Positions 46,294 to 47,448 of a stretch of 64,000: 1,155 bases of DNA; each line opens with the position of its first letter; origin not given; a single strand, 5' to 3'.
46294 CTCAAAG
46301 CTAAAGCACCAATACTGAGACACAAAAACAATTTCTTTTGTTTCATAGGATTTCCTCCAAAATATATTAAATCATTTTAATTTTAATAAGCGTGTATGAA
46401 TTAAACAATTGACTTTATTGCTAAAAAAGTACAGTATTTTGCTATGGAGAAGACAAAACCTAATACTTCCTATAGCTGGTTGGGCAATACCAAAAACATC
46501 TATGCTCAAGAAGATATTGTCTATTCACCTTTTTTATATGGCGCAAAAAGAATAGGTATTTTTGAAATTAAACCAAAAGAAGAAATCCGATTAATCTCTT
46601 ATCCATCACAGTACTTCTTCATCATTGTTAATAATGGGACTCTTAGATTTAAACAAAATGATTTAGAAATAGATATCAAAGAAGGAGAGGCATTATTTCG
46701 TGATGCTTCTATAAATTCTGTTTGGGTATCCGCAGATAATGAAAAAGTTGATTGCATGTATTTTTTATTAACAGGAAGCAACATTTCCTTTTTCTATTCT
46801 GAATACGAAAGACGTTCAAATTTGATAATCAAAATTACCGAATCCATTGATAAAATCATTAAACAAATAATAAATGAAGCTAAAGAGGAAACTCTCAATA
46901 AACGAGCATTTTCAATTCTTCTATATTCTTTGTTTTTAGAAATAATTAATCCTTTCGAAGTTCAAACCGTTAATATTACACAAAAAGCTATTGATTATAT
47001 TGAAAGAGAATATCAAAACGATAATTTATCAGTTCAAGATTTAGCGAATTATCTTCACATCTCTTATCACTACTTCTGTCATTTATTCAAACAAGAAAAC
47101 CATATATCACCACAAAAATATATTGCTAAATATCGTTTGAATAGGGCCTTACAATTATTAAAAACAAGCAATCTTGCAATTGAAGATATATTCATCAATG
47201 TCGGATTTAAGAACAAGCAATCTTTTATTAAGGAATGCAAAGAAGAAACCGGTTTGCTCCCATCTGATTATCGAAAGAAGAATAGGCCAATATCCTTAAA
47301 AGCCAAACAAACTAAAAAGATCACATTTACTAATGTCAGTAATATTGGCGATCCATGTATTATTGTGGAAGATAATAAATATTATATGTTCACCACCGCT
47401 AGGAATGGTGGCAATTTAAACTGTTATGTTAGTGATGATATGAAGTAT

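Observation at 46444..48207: Paralogous cupin-AraC-GH43 fusion regulators with an intact glycosidase catalytic triad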

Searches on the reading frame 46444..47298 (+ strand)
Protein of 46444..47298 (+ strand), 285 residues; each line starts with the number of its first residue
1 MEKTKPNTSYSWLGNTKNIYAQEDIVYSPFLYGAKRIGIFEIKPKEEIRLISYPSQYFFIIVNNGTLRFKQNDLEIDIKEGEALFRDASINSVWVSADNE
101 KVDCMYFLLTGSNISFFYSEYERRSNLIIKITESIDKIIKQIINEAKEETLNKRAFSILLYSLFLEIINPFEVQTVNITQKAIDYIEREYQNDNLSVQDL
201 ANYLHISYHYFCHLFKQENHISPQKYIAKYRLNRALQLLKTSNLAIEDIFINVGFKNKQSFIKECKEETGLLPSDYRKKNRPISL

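Call 56: search_solved_structures(query=A2, max_evalue=0.01, show_alignments=0)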
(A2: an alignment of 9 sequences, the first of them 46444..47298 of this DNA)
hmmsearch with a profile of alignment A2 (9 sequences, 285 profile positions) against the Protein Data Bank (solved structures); distinct sequences matched with E-value up to 0.01: 15.
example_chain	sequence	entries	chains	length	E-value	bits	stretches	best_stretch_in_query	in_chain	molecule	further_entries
6swi_A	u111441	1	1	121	5.6e-17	65.1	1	178-279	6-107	Two-component response regulator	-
12aw_A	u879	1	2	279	2.1e-12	50.1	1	176-281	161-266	HYBRID TWO-COMPONENT SYSTEM PROTEIN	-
3lsg_A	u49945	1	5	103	1.6e-10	44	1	184-277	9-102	Two-component response regulator yesN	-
3oou_A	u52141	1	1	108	5.2e-10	42.3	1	174-280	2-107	Lin2118 protein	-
3oio_A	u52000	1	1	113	1.7e-08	37.3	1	186-262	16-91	Transcriptional regulator (AraC-type DNA-binding domain-containing proteins)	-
2k9s_A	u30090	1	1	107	2.7e-08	36.7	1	180-277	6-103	Arabinose operon regulatory protein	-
1xs9_A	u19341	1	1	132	3.2e-06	29.8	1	174-281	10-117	Multiple antibiotic resistance protein marA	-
1bl0_A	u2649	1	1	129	3.3e-06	29.8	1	174-281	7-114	PROTEIN (MULTIPLE ANTIBIOTIC RESISTANCE PROTEIN)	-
7bef_G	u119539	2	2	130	3.6e-06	29.7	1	176-282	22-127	Transcriptional activator RamA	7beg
7w5w_J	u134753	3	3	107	5.9e-05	25.7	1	174-278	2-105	Regulatory protein SoxS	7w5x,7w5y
7r3w_A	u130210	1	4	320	8.1e-05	25.2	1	181-278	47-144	Putative bacterial regulatory helix-turn-helix protein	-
4fe4_A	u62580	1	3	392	0.0011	21.6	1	181-285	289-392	Xylose operon regulatory protein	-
4fe7_A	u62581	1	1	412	0.0011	21.5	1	181-285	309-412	Xylose operon regulatory protein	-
3w6v_A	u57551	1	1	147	0.0014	21.2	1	193-281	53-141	AdpA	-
3mkl_A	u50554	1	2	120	0.003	20.1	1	218-280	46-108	HTH-type transcriptional regulator gadX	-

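Call 66: predict_structure(alignment_id=A2)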
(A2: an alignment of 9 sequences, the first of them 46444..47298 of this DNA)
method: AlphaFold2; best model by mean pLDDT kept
length: 285 residues; sequences in the alignment: 9
mean_pLDDT: 82.1   pTM: 0.57
mean pLDDT of the five models: 82.1, 82.0, 80.4, 79.4, 78.5
residues with pLDDT >= 90: 89; 70-90: 153; 50-70: 26; < 50: 17
segments of 3 or more residues with pLDDT < 50: 1-11, 171-174
pLDDT, mean of each block of 10 residues (from residue 1): 34 66 61 86 84 84 94 91 90 85 91 78 79 94 91 88 83 64 81 78 79 86 90 91 88 88 93 91 63
secondary structure, 60 per line:
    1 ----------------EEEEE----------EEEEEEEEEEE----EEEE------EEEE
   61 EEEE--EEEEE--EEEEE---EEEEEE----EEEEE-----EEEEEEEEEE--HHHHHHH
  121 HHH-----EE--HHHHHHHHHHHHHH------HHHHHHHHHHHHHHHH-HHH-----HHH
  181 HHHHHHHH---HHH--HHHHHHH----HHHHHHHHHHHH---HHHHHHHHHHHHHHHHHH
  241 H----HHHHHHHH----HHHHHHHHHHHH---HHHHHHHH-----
elements in order: E17-21 E32-42 E47-50 E57-64 E67-71 E74-78 E82-87 E92-96 E102-111 H114-123 H133-146 H153-168 H178-188 H197-203 H208-219 H223-241 H246-253 H258-269 H273-280

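Call 70: fold_search(model_id=the predicted structure, library=pdb)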
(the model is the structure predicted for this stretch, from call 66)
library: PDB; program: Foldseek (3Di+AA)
matches with E <= 10: 1715; with E <= 0.001: 443
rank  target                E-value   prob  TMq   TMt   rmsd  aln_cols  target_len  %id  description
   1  3gbg                  6.2e-11  1.00  0.32  0.35  21.2       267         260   12  Crystal Structure of ToxT from Vibrio Cholerae O395 (released 2010-02-23)
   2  9gfp_B                6.2e-11  1.00  0.33  0.38  21.6       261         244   11  The crystal structure of CsvR from Escherichia coli (released 2025-08-20)
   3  4mlo                  6.6e-11  1.00  0.34  0.36  20.9       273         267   11  1.65A resolution structure of ToxT from Vibrio cholerae (P21 Form) (released 2016-04-20)
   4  6p7r                  6.6e-11  1.00  0.34  0.35  19.5       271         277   13  Crystal structure of unsaturated fatty acid bound wild-type ToxT from Vibrio cholerae strain SCE256 (released 2020-01-01)
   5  6pb9                  6.6e-11  1.00  0.32  0.33  21.7       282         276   13  Crystal structure of unsaturated fatty acid bound ToxT K231A from Vibrio cholerae strain SCE256 (released 2020-01-01)
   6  6p7t                  9.4e-11  1.00  0.34  0.35  20.1       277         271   13  Crystal structure of apo ToxT K231A from Vibrio cholerae strain SCE256 (released 2020-01-01)
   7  5suw                  1.9e-10  1.00  0.33  0.34  20.4       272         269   13  Crystal Structure of ToxT from Vibrio Cholerae O395 bound to 3-(8-Methyl-1,2,3,4-tetrahydronaphthalen-1-yl)propanoic aci (released 2017-04-12)
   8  6nwh_A                3.9e-10  1.00  0.46  0.76   3.1       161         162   18  Structures of the transcriptional regulator BgaR, a lactose sensor. (released 2019-07-17)
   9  5sux                  4.2e-10  1.00  0.33  0.34  19.7       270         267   12  Crystal Structure of ToxT from Vibrio Cholerae O395 bound to (E)-4-(8-methylnaphthalen-1-yl)but-3-enoic acid (released 2017-04-12)
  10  8vst_A                5.0e-10  1.00  0.32  0.37  21.3       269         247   13  Rns mutant H20A/R75A (released 2025-07-23)
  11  6nwo_C                5.6e-10  1.00  0.45  0.74   3.5       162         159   18  Structures of the transcriptional regulator BgaR, a lactose sensor. (released 2019-07-17)
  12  6nwo_D                5.9e-10  1.00  0.45  0.72   3.6       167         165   19  Structures of the transcriptional regulator BgaR, a lactose sensor. (released 2019-07-17)
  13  6xiv_B                7.1e-10  1.00  0.32  0.36  21.4       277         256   12  SeMet-Rns, in complex with potential inhibitor (released 2021-06-30)
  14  8vst_B                7.5e-10  1.00  0.32  0.37  20.9       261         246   14  Rns mutant H20A/R75A (released 2025-07-23)
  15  8vrq_A                8.5e-10  1.00  0.33  0.36  21.6       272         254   13  Rns pocket mutant - R75A (released 2025-07-23)
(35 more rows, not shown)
